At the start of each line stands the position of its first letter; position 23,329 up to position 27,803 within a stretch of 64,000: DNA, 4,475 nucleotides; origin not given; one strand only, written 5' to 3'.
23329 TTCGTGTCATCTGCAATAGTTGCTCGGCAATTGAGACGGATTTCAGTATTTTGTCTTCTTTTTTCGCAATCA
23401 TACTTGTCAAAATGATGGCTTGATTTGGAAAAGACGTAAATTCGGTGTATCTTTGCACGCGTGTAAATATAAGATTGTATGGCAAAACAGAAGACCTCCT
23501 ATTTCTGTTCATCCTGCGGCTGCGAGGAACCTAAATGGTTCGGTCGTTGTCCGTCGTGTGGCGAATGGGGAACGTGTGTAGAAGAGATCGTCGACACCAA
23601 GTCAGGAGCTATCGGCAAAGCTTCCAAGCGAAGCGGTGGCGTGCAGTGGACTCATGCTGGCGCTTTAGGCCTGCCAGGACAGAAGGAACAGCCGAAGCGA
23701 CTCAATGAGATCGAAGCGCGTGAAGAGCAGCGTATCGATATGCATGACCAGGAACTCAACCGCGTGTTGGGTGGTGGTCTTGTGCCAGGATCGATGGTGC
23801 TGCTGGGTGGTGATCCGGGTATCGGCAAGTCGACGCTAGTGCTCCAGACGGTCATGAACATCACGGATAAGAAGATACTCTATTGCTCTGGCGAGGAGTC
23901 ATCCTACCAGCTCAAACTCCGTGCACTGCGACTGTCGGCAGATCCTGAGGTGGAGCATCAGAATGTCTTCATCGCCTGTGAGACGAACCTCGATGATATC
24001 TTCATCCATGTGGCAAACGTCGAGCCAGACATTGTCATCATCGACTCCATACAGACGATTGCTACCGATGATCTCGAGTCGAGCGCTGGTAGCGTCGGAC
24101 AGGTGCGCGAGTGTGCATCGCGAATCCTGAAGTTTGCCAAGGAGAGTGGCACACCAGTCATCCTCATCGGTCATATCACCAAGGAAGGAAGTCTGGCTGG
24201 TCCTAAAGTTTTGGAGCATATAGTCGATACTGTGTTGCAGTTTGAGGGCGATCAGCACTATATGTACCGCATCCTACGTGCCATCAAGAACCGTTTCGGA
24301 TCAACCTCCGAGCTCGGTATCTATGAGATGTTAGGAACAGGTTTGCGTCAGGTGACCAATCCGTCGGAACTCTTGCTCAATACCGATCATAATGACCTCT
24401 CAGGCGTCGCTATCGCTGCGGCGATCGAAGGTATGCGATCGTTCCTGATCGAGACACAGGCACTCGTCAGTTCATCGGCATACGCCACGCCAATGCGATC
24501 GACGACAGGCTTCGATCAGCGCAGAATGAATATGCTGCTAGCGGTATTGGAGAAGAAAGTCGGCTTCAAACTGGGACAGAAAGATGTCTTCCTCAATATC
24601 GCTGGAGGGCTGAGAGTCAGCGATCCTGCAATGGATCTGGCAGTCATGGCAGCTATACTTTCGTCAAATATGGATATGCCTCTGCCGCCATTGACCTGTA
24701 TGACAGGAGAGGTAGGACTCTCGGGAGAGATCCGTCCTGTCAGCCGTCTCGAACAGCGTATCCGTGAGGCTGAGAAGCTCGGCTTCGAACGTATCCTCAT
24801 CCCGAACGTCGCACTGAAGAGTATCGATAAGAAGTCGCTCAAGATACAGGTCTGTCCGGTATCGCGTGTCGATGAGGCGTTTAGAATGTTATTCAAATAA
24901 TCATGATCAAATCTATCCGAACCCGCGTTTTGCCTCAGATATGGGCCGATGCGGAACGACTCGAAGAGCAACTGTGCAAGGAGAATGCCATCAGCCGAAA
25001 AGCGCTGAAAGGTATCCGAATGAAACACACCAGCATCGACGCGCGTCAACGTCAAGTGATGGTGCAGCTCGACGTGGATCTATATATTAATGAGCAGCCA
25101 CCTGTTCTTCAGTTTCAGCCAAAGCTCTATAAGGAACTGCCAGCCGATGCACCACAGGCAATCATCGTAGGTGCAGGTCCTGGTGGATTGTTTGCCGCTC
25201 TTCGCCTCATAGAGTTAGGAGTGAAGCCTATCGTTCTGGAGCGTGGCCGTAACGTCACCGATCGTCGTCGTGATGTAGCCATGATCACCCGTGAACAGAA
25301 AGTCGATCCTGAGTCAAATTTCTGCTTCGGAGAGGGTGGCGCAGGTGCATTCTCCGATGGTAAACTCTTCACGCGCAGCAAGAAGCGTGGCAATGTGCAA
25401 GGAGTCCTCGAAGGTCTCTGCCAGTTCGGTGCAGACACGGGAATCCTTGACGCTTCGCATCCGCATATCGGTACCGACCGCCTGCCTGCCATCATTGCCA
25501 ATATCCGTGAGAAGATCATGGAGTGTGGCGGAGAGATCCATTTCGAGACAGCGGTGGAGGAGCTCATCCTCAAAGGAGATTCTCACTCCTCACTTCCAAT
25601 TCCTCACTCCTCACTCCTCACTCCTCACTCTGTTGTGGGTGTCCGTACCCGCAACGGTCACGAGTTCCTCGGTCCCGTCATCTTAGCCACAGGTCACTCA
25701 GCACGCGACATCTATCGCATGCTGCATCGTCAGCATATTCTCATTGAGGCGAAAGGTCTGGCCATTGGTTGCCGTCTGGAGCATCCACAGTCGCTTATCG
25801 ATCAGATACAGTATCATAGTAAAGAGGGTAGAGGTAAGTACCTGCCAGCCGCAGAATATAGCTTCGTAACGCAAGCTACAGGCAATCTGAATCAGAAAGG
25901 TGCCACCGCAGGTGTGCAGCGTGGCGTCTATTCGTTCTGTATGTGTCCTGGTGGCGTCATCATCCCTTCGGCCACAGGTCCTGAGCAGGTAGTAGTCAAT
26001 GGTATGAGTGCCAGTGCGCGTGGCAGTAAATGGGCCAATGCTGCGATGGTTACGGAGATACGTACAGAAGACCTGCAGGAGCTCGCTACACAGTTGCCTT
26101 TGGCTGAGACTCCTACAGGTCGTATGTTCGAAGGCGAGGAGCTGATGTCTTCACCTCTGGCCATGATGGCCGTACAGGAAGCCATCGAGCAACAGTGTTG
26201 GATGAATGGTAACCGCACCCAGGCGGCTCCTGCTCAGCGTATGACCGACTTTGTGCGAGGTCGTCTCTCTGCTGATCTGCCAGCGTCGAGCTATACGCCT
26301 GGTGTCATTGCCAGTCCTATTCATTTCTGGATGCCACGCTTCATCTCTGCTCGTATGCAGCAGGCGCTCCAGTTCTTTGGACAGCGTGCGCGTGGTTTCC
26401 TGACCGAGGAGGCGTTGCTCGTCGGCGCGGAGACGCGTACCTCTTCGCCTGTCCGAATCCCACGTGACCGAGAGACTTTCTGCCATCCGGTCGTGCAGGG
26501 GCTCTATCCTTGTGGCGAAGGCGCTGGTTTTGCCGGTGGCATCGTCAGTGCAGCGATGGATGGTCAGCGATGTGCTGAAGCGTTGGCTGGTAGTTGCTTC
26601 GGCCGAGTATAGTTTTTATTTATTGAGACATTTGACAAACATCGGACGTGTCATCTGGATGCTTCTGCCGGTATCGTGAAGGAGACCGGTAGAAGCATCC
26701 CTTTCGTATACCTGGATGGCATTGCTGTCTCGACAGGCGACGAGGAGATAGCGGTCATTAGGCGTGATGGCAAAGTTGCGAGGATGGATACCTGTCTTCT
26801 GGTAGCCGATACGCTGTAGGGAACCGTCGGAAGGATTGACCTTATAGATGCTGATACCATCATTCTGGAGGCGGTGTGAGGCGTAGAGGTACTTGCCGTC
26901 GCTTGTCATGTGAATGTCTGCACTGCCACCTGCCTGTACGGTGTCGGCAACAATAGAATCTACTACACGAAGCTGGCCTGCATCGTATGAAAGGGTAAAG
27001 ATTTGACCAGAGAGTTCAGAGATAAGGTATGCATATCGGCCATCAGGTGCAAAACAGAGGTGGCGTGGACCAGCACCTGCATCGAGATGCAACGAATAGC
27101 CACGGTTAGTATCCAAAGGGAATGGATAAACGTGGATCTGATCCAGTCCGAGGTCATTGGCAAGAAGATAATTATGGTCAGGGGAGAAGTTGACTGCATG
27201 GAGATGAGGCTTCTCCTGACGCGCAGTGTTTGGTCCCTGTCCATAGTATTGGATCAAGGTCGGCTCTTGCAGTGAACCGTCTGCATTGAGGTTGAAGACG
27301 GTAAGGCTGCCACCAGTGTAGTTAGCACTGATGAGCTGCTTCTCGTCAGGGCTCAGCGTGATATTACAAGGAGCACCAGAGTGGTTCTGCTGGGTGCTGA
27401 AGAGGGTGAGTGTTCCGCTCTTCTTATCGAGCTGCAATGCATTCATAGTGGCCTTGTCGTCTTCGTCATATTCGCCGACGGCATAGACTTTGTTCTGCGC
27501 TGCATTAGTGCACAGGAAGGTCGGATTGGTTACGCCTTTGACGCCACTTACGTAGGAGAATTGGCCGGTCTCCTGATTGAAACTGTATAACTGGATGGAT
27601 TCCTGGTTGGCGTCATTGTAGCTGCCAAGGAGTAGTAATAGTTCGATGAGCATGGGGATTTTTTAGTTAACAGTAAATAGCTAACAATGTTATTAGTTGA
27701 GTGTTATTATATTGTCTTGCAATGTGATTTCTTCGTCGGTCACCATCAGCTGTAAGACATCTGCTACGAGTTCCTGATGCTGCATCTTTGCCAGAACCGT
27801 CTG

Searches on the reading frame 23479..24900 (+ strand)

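Call 61: search_protein_families(library=pfam, proteins=[window:23479-24900:+], max_evalue=0.00001)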
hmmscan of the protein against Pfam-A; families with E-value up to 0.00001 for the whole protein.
window:23479-24900:+ (473 aa): 7 families
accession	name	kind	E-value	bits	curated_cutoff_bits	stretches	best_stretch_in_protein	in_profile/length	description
PF13481.12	AAA_25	-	3e-13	50.3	27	1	79-237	8-194/195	AAA domain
PF06745.19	ATPase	-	3.6e-11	43.3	26.6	0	92-155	7-73/231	KaiC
PF13541.12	ChlI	-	5.5e-09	36.4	27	1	359-443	34-119/121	Subunit ChlI of Mg-chelatase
PF03796.21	DnaB_C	-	6.9e-09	35.9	27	0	91-162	7-78/255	DnaB-like helicase C terminal domain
PF18073.7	Zn_ribbon_LapB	-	3.3e-08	33.5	25.7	1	8-35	1-28/28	Rubredoxin metal binding domain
PF05362.19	Lon_C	-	9e-07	29.1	21.1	1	381-470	108-201/205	Lon protease (S16) C-terminal proteolytic domain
PF13191.12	AAA_16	-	5.8e-06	27.3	32.6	0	83-229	7-136/167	AAA ATPase domain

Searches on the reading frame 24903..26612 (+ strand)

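Call 61: search_protein_families(library=pfam, proteins=[window:24903-26612:+], max_evalue=0.00001)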
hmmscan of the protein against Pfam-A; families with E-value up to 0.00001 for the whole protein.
window:24903-26612:+ (569 aa): 1 family
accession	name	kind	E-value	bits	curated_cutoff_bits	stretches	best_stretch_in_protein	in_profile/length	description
PF21688.3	FAD-depend_C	-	2.4e-62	211.1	27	1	286-513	2-197/197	FAD-dependent protein, C-terminal domain-like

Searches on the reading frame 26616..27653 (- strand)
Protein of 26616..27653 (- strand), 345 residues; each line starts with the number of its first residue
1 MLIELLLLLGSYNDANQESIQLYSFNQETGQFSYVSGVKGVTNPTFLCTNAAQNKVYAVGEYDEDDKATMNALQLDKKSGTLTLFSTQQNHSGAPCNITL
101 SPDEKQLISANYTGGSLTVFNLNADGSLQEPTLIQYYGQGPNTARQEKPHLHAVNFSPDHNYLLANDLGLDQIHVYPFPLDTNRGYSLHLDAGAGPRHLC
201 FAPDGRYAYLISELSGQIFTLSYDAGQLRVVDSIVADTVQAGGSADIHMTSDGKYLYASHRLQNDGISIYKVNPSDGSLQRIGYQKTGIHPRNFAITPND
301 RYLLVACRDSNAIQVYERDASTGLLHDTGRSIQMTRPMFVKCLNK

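Call 61: search_protein_families(library=pfam, proteins=[window:26616-27653:-], max_evalue=0.00001)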
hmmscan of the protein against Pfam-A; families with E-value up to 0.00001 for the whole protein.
window:26616-27653:- (345 aa): 2 families
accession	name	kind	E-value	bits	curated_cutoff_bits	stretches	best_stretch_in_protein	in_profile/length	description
PF10282.15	Lactonase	-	2.2e-97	326.8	21.7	1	7-341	2-343/344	Lactonase, 7-bladed beta-propeller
PF02239.22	Cytochrom_D1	-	4.7e-06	25.8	25.5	0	275-334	157-217/368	Cytochrome D1 heme domain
